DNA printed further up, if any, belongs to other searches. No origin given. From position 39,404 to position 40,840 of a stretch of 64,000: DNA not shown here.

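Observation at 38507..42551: FtsE-FtsX-PcsB-like (coiled-coil CHAP hydrolase) module followed by a decayed Ctp protease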

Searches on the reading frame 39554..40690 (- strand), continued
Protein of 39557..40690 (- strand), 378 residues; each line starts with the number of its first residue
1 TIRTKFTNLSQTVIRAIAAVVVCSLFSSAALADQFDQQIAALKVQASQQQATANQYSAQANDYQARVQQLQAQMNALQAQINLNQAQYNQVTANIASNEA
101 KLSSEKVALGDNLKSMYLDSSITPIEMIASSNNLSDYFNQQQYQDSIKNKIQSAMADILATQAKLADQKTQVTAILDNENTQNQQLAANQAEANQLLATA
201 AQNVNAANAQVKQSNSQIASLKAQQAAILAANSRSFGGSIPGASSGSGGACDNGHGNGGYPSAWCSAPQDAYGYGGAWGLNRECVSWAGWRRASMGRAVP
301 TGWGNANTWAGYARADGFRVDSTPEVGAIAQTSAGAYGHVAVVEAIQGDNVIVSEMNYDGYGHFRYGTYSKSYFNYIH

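Call 36: fold_search(model_id=the predicted structure, library=pdb)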
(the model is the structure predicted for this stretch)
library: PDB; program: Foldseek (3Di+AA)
matches with E <= 10: 1048; with E <= 0.001: 16
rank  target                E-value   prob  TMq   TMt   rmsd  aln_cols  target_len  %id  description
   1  4cgk_A                4.2e-11  1.00  0.26  0.27  44.6       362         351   23  Crystal structure of the essential protein PcsB from Streptococcus pneumoniae (released 2014-05-21)
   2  4cgk_B                5.5e-11  1.00  0.22  0.24  46.7       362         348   26  Crystal structure of the essential protein PcsB from Streptococcus pneumoniae (released 2014-05-21)
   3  2lrj_MODEL_1_A        1.2e-06  1.00  0.23  0.70   2.4       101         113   39  NMR solution structure of staphyloxanthin biosynthesis protein (released 2012-04-18)
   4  2k3a_MODEL_1_A        1.6e-06  1.00  0.24  0.53  18.1       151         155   34  NMR solution structure of Staphylococcus saprophyticus CHAP (cysteine, histidine-dependent amidohydrolases/pep (released 2008-05-13)
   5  5t1q_D                9.1e-06  1.00  0.25  0.27   1.7       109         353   27  2.15 Angstrom Crystal Structure of N-acetylmuramoyl-L-alanine Amidase from Staphylococcus aureus. (released 2017-06-07)
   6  5t1q_B                1.4e-05  1.00  0.25  0.27   1.7       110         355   26  2.15 Angstrom Crystal Structure of N-acetylmuramoyl-L-alanine Amidase from Staphylococcus aureus. (released 2017-06-07)
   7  5t1q_C                1.7e-05  1.00  0.25  0.27   1.8       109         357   27  2.15 Angstrom Crystal Structure of N-acetylmuramoyl-L-alanine Amidase from Staphylococcus aureus. (released 2017-06-07)
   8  5t1q_A                2.9e-05  1.00  0.25  0.27   1.8       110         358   26  2.15 Angstrom Crystal Structure of N-acetylmuramoyl-L-alanine Amidase from Staphylococcus aureus. (released 2017-06-07)
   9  5d76_B                9.1e-05  1.00  0.20  0.31   4.4       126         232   25  The crystal structure of Ly7917 with the hydrolyzing product of MDP (released 2016-08-17)
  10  5d74_A                1.2e-04  1.00  0.20  0.30   5.2       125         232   29  The crystal structure of Ly7917 (released 2016-08-17)
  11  9euf_E                1.3e-04  1.00  0.26  0.14   5.4       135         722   27  Cryo-EM structure of Staphylococcus aureus bacteriophage phi812 baseplate in the pre-contraction state - complete (released 2025-04-09)
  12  5d74_B                1.5e-04  1.00  0.20  0.30   4.9       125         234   28  The crystal structure of Ly7917 (released 2016-08-17)
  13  8idc_E                2.6e-04  1.00  0.31  0.39  21.6       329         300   15  Cryo-EM structure of Mycobacterium tuberculosis FtsEX/RipC complex in peptidisc (released 2023-10-04)
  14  5d76_A                4.3e-04  1.00  0.20  0.30   5.2       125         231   27  The crystal structure of Ly7917 with the hydrolyzing product of MDP (released 2016-08-17)
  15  8tzl_E                6.1e-04  1.00  0.31  0.33  26.0       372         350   14  Cryo-EM structure of Vibrio cholerae FtsE/FtsX/EnvC complex, full-length (released 2023-12-20)
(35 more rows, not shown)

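Call 45: find_encoding_contigs(protein=P0002, flank=4000, max_places=1)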
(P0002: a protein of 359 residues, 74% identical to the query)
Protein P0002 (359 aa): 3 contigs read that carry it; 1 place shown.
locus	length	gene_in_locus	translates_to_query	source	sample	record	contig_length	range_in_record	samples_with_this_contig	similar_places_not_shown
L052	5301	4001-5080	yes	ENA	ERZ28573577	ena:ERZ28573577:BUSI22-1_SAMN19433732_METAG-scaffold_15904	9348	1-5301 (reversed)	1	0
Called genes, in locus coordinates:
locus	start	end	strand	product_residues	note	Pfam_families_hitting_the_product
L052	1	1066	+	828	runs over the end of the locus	PF00912:Transgly, PF00905:Transpeptidase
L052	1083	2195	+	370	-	PF03462:PCRF, PF00472:RF-1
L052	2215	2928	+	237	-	PF00931:NB-ARC (faint), PF00005:ABC_tran, PF13304:AAA_21 (weak)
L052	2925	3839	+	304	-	PF18075:FtsX_ECD, PF02687:FtsX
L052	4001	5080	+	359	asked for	PF05257:CHAP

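Call 46: find_encoding_contigs(protein=P0015, flank=4000, max_places=1)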
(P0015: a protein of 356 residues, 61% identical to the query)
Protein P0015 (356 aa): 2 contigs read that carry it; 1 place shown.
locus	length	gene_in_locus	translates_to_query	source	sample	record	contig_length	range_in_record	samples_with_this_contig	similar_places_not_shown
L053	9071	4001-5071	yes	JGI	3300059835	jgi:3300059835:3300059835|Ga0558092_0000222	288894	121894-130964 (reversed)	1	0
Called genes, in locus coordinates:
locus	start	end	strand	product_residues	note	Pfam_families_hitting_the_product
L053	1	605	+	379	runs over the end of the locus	-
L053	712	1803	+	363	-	PF03462:PCRF, PF00472:RF-1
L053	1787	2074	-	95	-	PF03551:PadR (weak)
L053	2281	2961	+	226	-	PF02463:SMC_N (faint), PF00005:ABC_tran, PF00931:NB-ARC (faint), PF13401:AAA_22 (weak), PF13304:AAA_21 (weak)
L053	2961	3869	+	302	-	PF18075:FtsX_ECD, PF02687:FtsX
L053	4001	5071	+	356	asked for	PF05257:CHAP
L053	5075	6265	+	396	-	PF00595:PDZ, PF13180:PDZ_2, PF17820:PDZ_6, PF03572:Peptidase_S41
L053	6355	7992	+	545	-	PF06418:CTP_synth_N, PF00117:GATase, PF07722:Peptidase_C26 (weak)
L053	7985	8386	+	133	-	PF00072:Response_reg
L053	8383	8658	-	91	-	PF01016:Ribosomal_L27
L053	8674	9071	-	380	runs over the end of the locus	PF01170:UPF0020, PF01555:N6_N4_Mtase (weak), PF11599:AviRa (weak)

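Call 47: find_encoding_contigs(protein=P0007, flank=4000, max_places=1)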
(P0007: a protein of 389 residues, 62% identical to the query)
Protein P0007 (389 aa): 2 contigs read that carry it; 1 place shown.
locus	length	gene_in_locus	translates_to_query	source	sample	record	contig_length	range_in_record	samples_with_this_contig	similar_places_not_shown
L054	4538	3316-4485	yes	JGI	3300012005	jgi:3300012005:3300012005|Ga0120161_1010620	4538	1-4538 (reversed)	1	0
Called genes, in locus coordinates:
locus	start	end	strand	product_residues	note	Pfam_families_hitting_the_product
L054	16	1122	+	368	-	PF03462:PCRF, PF00472:RF-1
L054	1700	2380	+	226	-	PF00005:ABC_tran, PF00931:NB-ARC (faint), PF13304:AAA_21 (weak)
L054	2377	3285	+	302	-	PF18075:FtsX_ECD, PF02687:FtsX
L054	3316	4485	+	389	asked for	PF05257:CHAP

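Call 54: search_solved_structures(query=window:39554-40687:-, max_evalue=0.00001, show_alignments=5)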
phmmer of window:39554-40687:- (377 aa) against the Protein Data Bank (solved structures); distinct sequences matched with E-value up to 0.00001: 6.
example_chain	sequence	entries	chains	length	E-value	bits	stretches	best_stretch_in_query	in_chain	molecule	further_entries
2lrj_A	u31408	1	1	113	3.4e-15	59.8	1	293-377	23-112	Staphyloxanthin biosynthesis protein, putative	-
2k3a_A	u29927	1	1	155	1.8e-13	54.1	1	292-377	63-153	CHAP domain protein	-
9r6w_AAA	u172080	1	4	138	1.4e-11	47.9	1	295-360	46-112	Peptidoglycan hydrolase PcsB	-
9r7g_A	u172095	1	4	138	2.1e-11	47.4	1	287-360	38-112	Peptidoglycan hydrolase PcsB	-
4cgk_A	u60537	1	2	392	1.2e-06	31.6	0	29-360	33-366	SECRETED 45 KDA PROTEIN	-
9eum_A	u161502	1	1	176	1.8e-06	31.1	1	244-361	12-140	Peptidase C51 domain-containing protein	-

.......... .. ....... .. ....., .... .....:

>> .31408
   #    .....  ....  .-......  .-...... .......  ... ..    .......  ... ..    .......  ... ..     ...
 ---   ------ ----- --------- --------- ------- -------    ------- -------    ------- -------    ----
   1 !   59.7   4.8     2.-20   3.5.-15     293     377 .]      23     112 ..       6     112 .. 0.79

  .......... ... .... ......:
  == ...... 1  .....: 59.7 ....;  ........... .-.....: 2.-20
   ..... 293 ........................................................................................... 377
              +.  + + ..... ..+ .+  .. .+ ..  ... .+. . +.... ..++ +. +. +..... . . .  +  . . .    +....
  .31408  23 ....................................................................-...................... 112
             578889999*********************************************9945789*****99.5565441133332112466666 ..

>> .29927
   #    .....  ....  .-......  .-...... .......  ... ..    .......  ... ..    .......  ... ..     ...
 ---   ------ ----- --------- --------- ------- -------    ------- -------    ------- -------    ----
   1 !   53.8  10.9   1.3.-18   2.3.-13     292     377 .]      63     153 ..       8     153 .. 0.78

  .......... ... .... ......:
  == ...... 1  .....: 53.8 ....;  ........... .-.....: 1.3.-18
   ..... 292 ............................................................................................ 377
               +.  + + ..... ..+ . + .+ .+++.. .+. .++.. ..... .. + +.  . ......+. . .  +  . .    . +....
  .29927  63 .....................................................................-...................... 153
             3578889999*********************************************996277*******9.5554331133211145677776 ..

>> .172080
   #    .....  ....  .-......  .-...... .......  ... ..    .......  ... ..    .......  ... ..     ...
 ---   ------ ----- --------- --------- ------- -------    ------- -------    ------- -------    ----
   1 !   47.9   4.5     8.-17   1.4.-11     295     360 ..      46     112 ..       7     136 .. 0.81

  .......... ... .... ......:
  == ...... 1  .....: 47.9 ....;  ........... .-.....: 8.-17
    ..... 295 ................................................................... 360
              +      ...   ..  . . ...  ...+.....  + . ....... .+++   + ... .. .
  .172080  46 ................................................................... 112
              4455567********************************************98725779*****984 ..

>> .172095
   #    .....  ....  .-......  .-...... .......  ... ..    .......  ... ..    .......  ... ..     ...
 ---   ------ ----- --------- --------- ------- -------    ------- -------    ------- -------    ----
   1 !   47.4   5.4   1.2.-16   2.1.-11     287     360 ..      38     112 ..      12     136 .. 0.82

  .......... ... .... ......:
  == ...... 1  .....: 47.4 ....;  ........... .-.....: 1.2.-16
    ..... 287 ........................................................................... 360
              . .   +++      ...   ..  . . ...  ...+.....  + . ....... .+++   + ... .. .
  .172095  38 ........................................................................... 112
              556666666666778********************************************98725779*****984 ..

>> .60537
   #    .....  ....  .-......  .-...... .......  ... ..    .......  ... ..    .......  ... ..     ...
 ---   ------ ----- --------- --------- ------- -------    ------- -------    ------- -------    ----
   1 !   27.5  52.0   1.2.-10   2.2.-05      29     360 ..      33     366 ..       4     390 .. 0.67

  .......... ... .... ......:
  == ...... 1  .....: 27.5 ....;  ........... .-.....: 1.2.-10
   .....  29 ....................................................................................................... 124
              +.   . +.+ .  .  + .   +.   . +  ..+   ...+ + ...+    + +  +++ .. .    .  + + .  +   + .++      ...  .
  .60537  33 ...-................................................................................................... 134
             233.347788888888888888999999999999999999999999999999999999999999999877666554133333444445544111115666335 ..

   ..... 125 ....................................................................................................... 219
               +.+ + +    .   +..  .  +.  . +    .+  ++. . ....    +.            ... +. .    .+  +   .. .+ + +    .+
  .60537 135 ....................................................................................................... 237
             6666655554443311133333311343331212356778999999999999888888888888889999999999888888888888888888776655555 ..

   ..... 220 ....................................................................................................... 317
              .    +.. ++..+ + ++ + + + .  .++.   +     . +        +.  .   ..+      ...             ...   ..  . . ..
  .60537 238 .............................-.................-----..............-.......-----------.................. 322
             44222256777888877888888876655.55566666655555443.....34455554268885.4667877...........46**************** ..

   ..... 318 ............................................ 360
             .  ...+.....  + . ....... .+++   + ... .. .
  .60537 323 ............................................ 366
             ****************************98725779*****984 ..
